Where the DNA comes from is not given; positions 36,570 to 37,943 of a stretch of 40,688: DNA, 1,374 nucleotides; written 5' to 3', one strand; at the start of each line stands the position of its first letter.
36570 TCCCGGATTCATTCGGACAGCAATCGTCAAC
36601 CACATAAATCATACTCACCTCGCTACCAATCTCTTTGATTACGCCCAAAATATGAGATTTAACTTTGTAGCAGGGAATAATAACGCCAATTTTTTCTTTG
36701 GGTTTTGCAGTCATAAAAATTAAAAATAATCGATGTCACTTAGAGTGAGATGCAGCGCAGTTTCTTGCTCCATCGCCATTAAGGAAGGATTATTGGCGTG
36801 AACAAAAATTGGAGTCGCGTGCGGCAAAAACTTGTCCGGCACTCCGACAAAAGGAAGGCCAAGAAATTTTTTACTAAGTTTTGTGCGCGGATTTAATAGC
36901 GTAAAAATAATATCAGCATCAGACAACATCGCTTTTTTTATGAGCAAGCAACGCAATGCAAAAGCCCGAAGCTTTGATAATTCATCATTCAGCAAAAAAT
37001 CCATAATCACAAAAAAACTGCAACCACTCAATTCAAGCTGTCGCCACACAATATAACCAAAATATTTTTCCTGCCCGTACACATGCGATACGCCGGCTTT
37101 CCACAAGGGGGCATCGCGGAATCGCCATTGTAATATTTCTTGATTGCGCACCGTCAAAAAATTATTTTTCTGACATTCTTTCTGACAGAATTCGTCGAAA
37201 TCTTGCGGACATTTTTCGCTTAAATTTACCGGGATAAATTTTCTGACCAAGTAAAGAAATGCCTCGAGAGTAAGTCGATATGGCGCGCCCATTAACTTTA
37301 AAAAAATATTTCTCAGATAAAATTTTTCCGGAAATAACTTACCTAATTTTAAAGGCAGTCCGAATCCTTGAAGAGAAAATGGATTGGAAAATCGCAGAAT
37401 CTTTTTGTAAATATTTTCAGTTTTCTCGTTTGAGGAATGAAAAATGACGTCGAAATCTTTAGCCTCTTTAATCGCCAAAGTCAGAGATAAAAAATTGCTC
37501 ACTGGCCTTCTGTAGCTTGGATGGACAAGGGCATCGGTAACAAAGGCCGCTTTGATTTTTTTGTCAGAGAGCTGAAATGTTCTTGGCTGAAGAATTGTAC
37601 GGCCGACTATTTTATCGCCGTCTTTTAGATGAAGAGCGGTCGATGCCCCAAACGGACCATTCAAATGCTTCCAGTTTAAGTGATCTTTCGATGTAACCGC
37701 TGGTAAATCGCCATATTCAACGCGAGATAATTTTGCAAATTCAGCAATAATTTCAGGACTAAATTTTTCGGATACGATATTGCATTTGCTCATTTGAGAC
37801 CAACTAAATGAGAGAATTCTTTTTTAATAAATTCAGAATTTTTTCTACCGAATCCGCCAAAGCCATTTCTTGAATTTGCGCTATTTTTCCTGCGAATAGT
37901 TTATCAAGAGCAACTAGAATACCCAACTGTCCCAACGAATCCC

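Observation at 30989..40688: Eleven-gene coupled operon fusing a Gtr/Arn-type lipid-carrier glycosylation core to a private fatty-acyl module: candidate undescribed envelope glycolipid tailoring system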

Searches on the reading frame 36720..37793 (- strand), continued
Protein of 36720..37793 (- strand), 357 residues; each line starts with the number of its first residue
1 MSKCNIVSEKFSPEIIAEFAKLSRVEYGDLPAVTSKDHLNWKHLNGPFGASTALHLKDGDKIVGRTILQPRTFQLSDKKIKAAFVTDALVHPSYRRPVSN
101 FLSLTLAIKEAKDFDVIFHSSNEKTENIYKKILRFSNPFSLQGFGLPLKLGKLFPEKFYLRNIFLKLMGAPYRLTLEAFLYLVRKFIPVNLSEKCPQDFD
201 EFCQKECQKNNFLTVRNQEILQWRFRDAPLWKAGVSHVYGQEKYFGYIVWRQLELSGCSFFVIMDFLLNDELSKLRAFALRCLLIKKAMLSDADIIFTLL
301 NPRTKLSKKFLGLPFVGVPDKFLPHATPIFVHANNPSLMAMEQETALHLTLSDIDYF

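Call 68: list_cluster_members(proteins=[P0230, P0244, P0255, P0268, P0280, P0300, P0320, P0345, P0362, P0378])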
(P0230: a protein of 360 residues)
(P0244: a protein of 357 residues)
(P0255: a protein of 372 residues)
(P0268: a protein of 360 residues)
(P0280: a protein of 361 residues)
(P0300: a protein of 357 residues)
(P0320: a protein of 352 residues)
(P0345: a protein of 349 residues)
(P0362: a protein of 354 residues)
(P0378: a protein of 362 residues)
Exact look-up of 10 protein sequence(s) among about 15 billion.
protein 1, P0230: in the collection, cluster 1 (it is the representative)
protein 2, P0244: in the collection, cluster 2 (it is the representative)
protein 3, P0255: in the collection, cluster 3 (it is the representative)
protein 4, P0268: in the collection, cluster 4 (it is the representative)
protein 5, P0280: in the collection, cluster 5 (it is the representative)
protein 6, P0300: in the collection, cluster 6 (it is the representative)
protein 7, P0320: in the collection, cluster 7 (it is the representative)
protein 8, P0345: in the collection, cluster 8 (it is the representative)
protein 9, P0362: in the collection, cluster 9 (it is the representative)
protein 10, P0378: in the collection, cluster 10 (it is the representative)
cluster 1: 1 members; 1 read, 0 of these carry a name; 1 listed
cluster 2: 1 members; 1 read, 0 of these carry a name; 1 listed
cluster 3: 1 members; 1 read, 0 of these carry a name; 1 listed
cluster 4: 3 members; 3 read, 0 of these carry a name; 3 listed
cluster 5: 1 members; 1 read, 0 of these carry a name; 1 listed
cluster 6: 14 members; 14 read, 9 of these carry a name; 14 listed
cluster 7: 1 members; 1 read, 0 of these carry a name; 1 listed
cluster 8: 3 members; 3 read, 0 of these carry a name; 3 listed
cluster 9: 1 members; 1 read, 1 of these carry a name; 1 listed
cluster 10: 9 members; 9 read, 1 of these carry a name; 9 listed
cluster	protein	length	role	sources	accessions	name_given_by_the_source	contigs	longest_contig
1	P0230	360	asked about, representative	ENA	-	-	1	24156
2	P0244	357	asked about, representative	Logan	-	-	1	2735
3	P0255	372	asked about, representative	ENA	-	-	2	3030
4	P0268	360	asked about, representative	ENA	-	-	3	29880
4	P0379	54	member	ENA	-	-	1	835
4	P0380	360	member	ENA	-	-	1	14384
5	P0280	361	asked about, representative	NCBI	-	-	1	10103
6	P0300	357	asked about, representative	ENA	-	-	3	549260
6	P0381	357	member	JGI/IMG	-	hypothetical protein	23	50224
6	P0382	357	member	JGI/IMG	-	hypothetical protein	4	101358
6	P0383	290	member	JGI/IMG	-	hypothetical protein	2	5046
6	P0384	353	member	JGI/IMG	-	hypothetical protein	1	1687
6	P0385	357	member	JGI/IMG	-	hypothetical protein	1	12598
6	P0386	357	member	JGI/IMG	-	hypothetical protein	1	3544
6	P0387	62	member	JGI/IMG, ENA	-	hypothetical protein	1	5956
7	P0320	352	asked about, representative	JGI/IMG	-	-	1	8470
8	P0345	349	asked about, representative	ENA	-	-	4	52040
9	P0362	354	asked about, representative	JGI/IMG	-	hypothetical protein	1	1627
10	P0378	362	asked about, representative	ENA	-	-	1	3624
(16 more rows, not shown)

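Call 75: search_protein_families(library=pfam, proteins=[L034:9987-11918:+, L034:12524-13939:+, L040:11891-12487:+, L040:12514-13569:+, L040:13566-14552:+, L040:14555-15886:+, L040:15856-17442:+, L022:3469-5427:-, L022:5604-7520:-, L022:9460-12087:-], max_evalue=0.00001)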
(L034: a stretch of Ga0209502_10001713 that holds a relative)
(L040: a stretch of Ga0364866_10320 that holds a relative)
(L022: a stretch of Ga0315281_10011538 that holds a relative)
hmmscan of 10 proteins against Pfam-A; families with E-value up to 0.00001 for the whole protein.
L034:9987-11918:+ (643 aa): 0 families

L034:12524-13939:+ (471 aa): 5 families
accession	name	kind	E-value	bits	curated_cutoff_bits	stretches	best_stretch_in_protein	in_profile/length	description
PF00483.29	NTP_transferase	-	5.6e-51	173.9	21.2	1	5-282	2-238/245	Nucleotidyl transferase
PF01050.24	MannoseP_isomer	-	1.2e-47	161.2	23.6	1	352-466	2-116/116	Mannose-6-phosphate isomerase C-terminal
PF22640.1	ManC_GMP_beta-helix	-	1e-16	61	27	1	294-348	1-55/55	MannoseP isomerase/GMP-like beta-helix domain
PF07883.17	Cupin_2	-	1.5e-11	44.3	27.2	1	383-447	3-66/70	Cupin domain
PF12804.13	NTP_transf_3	-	1.7e-07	32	27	1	6-136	2-113/160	MobA-like NTP transferase domain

L040:11891-12487:+ (198 aa): 0 families

L040:12514-13569:+ (351 aa): 3 families
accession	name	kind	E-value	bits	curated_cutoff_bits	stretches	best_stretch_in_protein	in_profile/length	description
PF00535.33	Glycos_transf_2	-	3e-36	125.3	23.3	1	31-194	1-166/168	Glycosyl transferase family 2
PF13641.12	Glyco_tranf_2_3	-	3.5e-08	34.2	27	1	30-193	3-172/230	Glycosyltransferase like family 2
PF10111.15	Glyco_tranf_2_2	-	2.1e-07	31.1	27.3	1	31-123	1-92/276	Glycosyltransferase like family 2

L040:13566-14552:+ (328 aa): 1 family
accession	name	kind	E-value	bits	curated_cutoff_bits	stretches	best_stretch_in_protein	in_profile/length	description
PF03706.18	LPG_synthase_TM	-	6e-46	157.7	33.4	1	11-310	3-302/302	Lysylphosphatidylglycerol synthase TM region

L040:14555-15886:+ (443 aa): 4 families
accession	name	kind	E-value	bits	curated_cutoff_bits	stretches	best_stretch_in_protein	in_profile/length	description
PF01593.30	Amino_oxidase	-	6.2e-36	125.1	19.8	1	16-413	1-421/443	Flavin containing amine oxidoreductase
PF01266.30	DAO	-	1.8e-15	57.8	27.9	1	9-44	2-37/353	FAD dependent oxidoreductase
PF13450.12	NAD_binding_8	-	1.1e-14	54.9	21.9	1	11-76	1-68/68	NAD(P)-binding Rossmann-like domain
PF01494.25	FAD_binding_3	-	6.8e-07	29.3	22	1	6-40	1-35/349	FAD binding domain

L040:15856-17442:+ (528 aa): 1 family
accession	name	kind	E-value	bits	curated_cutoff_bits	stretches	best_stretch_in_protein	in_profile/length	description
PF09852.15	DUF2079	-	6.7e-11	42.4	28.2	1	51-467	11-402/459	Predicted membrane protein (DUF2079)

L022:3469-5427:- (652 aa): 1 family
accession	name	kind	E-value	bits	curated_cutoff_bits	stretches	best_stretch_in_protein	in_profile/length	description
PF00884.28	Sulfatase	-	7.6e-37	127.7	25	1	283-560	1-299/301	Sulfatase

L022:5604-7520:- (638 aa): 6 families
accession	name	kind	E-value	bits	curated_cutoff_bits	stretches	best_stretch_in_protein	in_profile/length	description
PF02683.22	DsbD_TM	-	1.3e-98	329.1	27.1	1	222-439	1-218/219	Cytochrome C biogenesis protein transmembrane domain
PF11412.14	DsbD_N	-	4.2e-26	91.8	25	1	41-157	2-117/119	Thiol:disulfide interchange protein DsbD, N-terminal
PF13098.12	Thioredoxin_2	-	1.5e-12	48.2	27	1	537-633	1-104/104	Thioredoxin-like domain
PF13899.12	Thioredoxin_7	-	8.2e-12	45.5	27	1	535-609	11-82/83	Thioredoxin-like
PF00085.26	Thioredoxin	-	1.8e-08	34.7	23.5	1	531-633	9-101/103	Thioredoxin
PF13386.12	DsbD_2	-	2.2e-07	31.4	24.9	1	229-432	2-197/199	Cytochrome C biogenesis protein transmembrane region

L022:9460-12087:- (875 aa): 4 families
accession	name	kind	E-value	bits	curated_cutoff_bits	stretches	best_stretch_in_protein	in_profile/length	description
PF13603.12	tRNA-synt_1_2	-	1.2e-64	217.7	25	1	234-401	19-184/185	Leucyl-tRNA synthetase, editing domain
PF00133.28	tRNA-synt_1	-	2.2e-42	145.8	22.7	2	3-575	32-370/414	tRNA synthetases class I (I, L, M and V)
PF09334.17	tRNA-synt_1g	-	4.9e-23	82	20.1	1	2-132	7-135/391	tRNA synthetases class I (M)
PF08264.19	Anticodon_1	-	5.1e-20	72.3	25.1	1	714-839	8-144/148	Anticodon-binding domain of tRNA ligase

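Call 81: search_solved_structures(query=A4, max_evalue=0.01)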
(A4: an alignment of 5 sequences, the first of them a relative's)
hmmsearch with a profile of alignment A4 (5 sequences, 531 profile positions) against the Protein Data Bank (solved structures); distinct sequences matched with E-value up to 0.01: 77 (the best 60 are shown).
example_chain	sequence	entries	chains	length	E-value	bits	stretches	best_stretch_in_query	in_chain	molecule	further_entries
2cvj_A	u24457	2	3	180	1.7e-07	33.7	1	5-39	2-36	thioredoxin reductase related protein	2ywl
1kdg_A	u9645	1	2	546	1.9e-06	30.2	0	5-40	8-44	cellobiose dehydrogenase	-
1naa_A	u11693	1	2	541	2.3e-06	29.9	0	5-40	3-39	Cellobiose dehydrogenase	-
7koe_C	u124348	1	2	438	8.5e-06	28.1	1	1-37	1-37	Electron transfer flavoprotein-quinone oxidoreductase FixC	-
3k4c_A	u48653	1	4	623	2.5e-05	26.5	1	2-127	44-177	Pyranose 2-oxidase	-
8xcn_A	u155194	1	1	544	5.2e-05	25.5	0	5-58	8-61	Fructose dehydrogenase large subunit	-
9fl2_A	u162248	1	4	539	5.6e-05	25.4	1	6-125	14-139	pyranose oxidase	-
8k6k_A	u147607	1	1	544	5.8e-05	25.3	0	5-58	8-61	Fructose dehydrogenase (N1146A) large subunit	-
7w2j_A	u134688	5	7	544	5.8e-05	25.3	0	5-58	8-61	Fructose dehydrogenase large subunit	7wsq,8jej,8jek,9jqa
8xcm_A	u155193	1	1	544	5.8e-05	25.3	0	5-58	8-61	Fructose dehydrogenase large subunit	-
8k6j_A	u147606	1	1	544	5.8e-05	25.3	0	5-58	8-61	Fructose dehydrogenase (H1147A) large subunit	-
7a76_A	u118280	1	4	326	6.8e-05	25.1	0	6-40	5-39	THIOREDOXIN REDUCTASE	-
3fdy_A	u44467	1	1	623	0.00017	23.7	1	2-126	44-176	Pyranose oxidase (Pyranose 2-oxidase)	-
2ign_A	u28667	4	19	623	0.00021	23.5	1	2-125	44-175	Pyranose oxidase | Pyranose 2-oxidase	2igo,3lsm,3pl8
4mok_A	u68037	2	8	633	0.00021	23.4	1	2-125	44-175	Pyranose 2-oxidase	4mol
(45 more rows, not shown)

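Call 86: search_protein_families(library=pfam, proteins=[L037:777-3221:+, L037:3236-4711:-, L037:6298-6678:+, L037:6671-7633:+, L037:7937-8521:+, L037:8526-9974:+, L037:12034-12657:+, L037:13677-15029:+, L037:15797-17731:-, L037:18717-20585:-], max_evalue=0.0001)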
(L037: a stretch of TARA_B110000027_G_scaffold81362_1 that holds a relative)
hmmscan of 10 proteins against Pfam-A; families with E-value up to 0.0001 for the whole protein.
L037:777-3221:+ (814 aa): 0 families

L037:3236-4711:- (491 aa): 2 families
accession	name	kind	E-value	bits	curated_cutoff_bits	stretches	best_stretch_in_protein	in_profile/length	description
PF00005.33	ABC_tran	-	2.7e-20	73.8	25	1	88-220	1-136/137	ABC transporter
PF14524.12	Wzt_C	-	2e-19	70.4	30.4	1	344-481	4-142/143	Wzt C-terminal domain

L037:6298-6678:+ (126 aa): 1 family
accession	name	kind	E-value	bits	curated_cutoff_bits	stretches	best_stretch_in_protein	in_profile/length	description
PF04138.20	GtrA_DPMS_TM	-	5.7e-16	59.2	26.1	1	11-118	7-117/117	GtrA/DPMS, transmembrane domain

L037:6671-7633:+ (320 aa): 0 families

L037:7937-8521:+ (194 aa): 0 families

L037:8526-9974:+ (482 aa): 1 family
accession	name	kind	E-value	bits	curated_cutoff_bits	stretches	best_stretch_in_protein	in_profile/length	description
PF05199.19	GMC_oxred_C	-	7.4e-05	23.8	24.6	0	419-471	86-139/139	GMC oxidoreductase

L037:12034-12657:+ (207 aa): 1 family
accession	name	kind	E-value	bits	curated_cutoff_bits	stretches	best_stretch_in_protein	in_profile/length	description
PF00753.33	Lactamase_B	-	3.2e-26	92.9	22.7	1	22-200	4-196/196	Metallo-beta-lactamase superfamily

L037:13677-15029:+ (450 aa): 2 families
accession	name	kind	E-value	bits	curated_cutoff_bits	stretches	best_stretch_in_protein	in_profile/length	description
PF00501.34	AMP-binding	-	2e-24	86.6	29.9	1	10-282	4-327/384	AMP-binding enzyme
PF13193.12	AMP-binding_C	-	1.2e-09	39.4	24.5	1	368-445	1-76/76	AMP-binding enzyme C-terminal domain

L037:15797-17731:- (644 aa): 2 families
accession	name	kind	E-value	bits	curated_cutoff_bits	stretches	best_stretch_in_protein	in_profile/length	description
PF01757.29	Acyl_transf_3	-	6.3e-29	101.5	31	1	6-341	2-319/326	Acyltransferase domain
PF19040.6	SGNH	-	9.3e-07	29.2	27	1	420-630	12-245/248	SGNH domain (fused to AT3 domains)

L037:18717-20585:- (622 aa): 0 families

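Call 90: fold_search(model_id=the predicted structure, library=viral)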
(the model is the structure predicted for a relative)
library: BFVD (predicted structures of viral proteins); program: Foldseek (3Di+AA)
matches with E <= 10: 133; with E <= 0.001: 0
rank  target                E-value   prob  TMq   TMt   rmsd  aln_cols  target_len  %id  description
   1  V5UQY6                2.7e-02  0.96  0.28  0.36  14.2       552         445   12  Uncharacterized protein [Oenococcus phage phiS13]
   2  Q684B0                8.8e-02  0.92  0.31  0.32  12.0       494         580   12  (no name in the UniProt tables at hand)
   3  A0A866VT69            2.1e-01  0.08  0.09  0.09  30.1       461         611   12  G protein-coupled receptor 2 [Elephant endotheliotropic herpesvirus 1A]
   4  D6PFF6                5.5e-01  0.04  0.08  0.08  26.3       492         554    7  (no name in the UniProt tables at hand)
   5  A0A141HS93            7.5e-01  0.03  0.07  0.05  26.8       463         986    8  (no name in the UniProt tables at hand)
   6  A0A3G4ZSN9            7.8e-01  0.08  0.09  0.13  19.8       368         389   13  G-protein coupled receptors family 1 profile domain-containing protein [Edafosvirus sp.]
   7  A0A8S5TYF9            7.8e-01  0.03  0.09  0.09  30.7       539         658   12  Tail tape measure protein [Siphoviridae sp. ctDsE1]
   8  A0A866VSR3            1.0e+00  0.04  0.09  0.08  27.9       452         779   11  G protein-coupled receptor-2 [Elephant endotheliotropic herpesvirus 3A]
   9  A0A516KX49            1.1e+00  0.05  0.09  0.08  23.1       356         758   11  (no name in the UniProt tables at hand)
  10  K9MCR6                1.2e+00  0.06  0.10  0.14  18.1       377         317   10  (no name in the UniProt tables at hand)
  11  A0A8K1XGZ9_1          1.2e+00  0.03  0.09  0.06  31.2       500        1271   10  (no name in the UniProt tables at hand)
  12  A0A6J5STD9            1.3e+00  0.04  0.11  0.13  25.4       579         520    8  Uncharacterized protein [uncultured Caudovirales phage]
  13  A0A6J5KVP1            1.4e+00  0.05  0.09  0.07  27.6       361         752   11  Uncharacterized protein [uncultured Caudovirales phage]
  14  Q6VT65                1.4e+00  0.03  0.09  0.10  25.4       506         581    9  (no name in the UniProt tables at hand)
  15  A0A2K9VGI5            1.5e+00  0.02  0.08  0.07  34.0       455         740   10  (no name in the UniProt tables at hand)
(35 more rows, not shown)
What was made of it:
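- Tried and rejected: The BFVD fold search for phage GtrC-like relatives was uninformative (call 90).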

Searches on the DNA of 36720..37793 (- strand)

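Call 46: search_dna_similar(query=L014:6001-9159:+, collection=ecoli_genomes, mode=near, max_rows=5)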
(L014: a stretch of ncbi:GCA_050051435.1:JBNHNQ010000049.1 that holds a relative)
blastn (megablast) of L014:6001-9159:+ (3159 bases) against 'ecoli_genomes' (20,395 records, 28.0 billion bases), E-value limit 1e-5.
Records with a match: 6; places in all: 6; records where one place covers at least 80% of the query: 2.
Genomes with a match: 6 of 5426; with a place that covers at least 80% of the query: 2. Places per genome that has any: lowest 1, median 1, highest 1. On chromosomes: 6 places; on plasmids: 0.
Best place of each record, by identity: >=99% 6.
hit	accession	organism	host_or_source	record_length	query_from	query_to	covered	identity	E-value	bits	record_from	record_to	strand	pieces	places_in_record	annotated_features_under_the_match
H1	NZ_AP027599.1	Escherichia coli strain LR-71-1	Homo sapiens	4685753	1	3159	100%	100.0%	0e+0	5829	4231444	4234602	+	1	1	DUF7657 domain-containing protein | glycosyltransferase family 2 protein | GtrA family protein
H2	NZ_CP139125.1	Escherichia coli strain YZ22PE244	Pig farm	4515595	1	3159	100%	99.9%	0e+0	5818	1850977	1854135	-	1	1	hypothetical protein | glycosyltransferase family 2 protein | GtrA family protein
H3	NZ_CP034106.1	Escherichia coli strain RCAD0514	duck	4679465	1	3159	75%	99.9%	0e+0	4380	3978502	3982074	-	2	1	DUF7657 domain-containing protein | glycosyltransferase family 2 protein | IS5-like element ISKpn26 family transposase | hypothetical protein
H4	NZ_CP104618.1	Escherichia coli strain AHM9C68I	chicken feces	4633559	1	3159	75%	99.9%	0e+0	4380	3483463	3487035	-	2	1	DUF7657 domain-containing protein | glycosyltransferase family 2 protein | IS5-like element ISKpn26 family transposase | hypothetical protein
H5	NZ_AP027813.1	Escherichia coli strain 2017.13.01CC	Homo sapiens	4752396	1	3159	75%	99.9%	0e+0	4380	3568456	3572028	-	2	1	DUF7657 domain-containing protein | glycosyltransferase family 2 protein | IS5-like element ISKpn26 family transposase | hypothetical protein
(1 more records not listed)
